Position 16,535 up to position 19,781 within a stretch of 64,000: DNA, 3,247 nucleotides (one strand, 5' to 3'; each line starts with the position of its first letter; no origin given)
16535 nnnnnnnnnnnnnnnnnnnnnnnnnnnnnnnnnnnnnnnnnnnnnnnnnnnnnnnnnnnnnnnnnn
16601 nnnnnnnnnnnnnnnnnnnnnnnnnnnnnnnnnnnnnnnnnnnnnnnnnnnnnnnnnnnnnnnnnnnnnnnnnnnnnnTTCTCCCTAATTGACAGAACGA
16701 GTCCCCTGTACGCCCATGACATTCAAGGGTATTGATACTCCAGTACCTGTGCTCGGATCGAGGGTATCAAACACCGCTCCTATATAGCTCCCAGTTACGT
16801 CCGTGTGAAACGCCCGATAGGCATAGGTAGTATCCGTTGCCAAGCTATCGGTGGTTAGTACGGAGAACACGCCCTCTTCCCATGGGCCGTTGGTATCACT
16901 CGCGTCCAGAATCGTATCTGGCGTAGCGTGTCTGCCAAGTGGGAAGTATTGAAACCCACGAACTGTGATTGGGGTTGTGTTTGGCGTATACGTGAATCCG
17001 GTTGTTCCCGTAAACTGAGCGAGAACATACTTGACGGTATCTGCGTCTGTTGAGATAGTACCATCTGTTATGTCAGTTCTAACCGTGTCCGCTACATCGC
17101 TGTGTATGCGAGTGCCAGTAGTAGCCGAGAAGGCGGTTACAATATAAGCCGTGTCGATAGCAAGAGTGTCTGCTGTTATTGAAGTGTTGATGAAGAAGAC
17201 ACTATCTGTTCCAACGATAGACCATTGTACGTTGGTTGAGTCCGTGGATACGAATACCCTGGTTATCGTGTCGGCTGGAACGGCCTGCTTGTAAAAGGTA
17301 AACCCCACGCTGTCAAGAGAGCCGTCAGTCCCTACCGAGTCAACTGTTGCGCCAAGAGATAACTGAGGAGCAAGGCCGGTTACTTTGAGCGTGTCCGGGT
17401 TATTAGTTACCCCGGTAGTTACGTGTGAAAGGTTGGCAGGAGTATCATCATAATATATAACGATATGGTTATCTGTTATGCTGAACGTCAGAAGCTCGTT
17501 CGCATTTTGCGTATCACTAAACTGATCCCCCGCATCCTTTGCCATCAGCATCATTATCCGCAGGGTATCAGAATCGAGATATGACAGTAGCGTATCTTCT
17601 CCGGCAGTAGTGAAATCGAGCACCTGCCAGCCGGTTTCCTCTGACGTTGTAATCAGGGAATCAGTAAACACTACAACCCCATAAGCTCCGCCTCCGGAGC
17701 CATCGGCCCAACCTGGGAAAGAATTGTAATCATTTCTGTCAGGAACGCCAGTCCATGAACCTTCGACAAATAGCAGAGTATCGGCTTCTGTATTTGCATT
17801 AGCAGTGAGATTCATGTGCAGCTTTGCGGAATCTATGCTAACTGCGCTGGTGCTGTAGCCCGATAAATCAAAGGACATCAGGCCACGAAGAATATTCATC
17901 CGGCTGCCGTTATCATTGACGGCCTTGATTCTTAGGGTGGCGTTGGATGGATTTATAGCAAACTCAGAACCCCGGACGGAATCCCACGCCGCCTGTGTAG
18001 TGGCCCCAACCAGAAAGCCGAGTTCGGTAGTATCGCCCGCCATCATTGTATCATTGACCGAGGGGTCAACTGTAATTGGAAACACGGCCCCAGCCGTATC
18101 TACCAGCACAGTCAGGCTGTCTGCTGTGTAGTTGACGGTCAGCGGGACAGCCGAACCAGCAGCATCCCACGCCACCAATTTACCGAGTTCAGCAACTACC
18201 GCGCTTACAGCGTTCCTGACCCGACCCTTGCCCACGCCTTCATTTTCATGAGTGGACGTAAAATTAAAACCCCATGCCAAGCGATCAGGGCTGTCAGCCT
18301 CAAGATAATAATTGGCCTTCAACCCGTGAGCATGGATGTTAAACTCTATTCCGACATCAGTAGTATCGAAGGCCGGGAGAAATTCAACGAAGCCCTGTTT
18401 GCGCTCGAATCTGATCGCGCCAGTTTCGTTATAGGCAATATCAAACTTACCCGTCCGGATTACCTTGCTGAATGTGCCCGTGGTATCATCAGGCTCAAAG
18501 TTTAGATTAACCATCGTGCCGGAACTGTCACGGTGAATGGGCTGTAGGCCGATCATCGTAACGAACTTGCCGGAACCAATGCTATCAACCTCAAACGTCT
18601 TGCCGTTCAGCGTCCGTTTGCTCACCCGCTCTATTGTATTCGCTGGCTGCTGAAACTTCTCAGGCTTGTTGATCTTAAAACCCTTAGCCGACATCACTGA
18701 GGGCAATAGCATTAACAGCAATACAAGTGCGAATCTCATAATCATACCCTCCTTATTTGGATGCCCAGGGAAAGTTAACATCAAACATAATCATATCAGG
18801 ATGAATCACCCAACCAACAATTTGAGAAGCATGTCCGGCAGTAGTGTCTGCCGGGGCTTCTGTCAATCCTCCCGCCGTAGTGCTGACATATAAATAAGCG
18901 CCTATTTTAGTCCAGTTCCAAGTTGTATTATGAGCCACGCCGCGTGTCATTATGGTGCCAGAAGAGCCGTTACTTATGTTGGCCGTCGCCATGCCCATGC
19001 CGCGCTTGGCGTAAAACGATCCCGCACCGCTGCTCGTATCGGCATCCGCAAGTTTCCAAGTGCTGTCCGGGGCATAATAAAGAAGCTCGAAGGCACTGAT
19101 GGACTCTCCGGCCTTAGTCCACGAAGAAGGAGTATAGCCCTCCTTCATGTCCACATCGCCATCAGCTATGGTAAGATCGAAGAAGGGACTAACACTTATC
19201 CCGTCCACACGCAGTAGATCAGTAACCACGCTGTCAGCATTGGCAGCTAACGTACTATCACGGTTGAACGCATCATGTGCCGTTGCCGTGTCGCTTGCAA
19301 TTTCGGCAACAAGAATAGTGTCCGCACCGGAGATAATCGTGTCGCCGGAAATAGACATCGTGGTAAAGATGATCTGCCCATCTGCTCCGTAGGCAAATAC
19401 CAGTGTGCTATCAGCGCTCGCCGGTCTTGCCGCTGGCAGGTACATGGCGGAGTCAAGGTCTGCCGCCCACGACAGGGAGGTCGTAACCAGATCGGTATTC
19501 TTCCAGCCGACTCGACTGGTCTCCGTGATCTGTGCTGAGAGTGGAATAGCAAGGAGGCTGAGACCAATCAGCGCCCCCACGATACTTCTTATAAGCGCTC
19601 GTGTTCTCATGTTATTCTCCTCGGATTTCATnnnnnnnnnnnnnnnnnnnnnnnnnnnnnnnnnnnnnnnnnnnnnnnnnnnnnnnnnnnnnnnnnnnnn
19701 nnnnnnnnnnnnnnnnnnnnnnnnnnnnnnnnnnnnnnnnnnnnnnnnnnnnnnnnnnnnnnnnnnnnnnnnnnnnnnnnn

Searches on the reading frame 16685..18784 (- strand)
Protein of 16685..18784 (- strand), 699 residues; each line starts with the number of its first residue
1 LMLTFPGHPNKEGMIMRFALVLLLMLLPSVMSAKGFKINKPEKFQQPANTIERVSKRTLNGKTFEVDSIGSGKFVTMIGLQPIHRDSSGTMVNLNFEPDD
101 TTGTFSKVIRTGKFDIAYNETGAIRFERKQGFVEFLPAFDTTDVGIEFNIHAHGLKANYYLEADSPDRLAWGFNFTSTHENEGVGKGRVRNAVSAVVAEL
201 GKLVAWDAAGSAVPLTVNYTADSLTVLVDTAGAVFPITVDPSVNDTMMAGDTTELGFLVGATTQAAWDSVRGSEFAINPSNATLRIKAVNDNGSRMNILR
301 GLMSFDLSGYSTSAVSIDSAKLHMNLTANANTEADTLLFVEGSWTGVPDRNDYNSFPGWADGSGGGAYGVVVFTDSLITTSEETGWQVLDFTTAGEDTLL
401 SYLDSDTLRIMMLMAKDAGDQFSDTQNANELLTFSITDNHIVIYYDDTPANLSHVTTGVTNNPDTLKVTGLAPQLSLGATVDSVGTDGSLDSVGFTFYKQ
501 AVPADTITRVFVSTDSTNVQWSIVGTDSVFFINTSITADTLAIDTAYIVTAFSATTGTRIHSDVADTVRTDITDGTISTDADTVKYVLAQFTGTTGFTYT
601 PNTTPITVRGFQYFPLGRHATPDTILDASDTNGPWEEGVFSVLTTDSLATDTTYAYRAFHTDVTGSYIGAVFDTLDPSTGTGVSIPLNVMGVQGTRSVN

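Call 9: search_protein_families(library=phrogs, proteins=[window:16685-18784:-], max_evalue=0.001)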
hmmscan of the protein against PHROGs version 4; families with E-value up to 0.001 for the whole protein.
window:16685-18784:- (699 aa): 0 families

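Call 15: search_protein_families(library=pfam, proteins=[window:16685-18784:-], max_evalue=0.01)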
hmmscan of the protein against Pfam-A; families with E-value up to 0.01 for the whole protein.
window:16685-18784:- (699 aa): 0 families

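Call 88: search_solved_structures(query=window:16685-18784:-, max_evalue=1)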
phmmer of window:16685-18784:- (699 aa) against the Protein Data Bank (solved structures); distinct sequences matched with E-value up to 1: 0.

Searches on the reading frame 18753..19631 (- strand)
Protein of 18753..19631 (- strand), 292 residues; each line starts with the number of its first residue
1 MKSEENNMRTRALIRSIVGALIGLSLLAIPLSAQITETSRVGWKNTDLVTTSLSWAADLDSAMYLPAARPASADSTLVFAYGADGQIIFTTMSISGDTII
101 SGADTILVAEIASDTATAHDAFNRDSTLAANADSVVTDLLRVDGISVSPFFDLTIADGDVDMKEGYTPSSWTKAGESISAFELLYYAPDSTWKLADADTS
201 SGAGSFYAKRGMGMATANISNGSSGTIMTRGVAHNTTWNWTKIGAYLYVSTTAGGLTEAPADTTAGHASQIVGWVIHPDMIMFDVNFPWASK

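Call 9: search_protein_families(library=phrogs, proteins=[window:18753-19631:-], max_evalue=0.001)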
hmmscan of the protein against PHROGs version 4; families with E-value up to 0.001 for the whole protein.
window:18753-19631:- (292 aa): 0 families

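Call 15: search_protein_families(library=pfam, proteins=[window:18753-19631:-], max_evalue=0.01)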
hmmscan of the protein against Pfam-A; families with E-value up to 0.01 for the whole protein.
window:18753-19631:- (292 aa): 1 family
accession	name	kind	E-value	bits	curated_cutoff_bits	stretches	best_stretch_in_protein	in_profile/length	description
PF09956.15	Phage_cement_2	-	0.0002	22.1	24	1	195-268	13-88/103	Phage cement protein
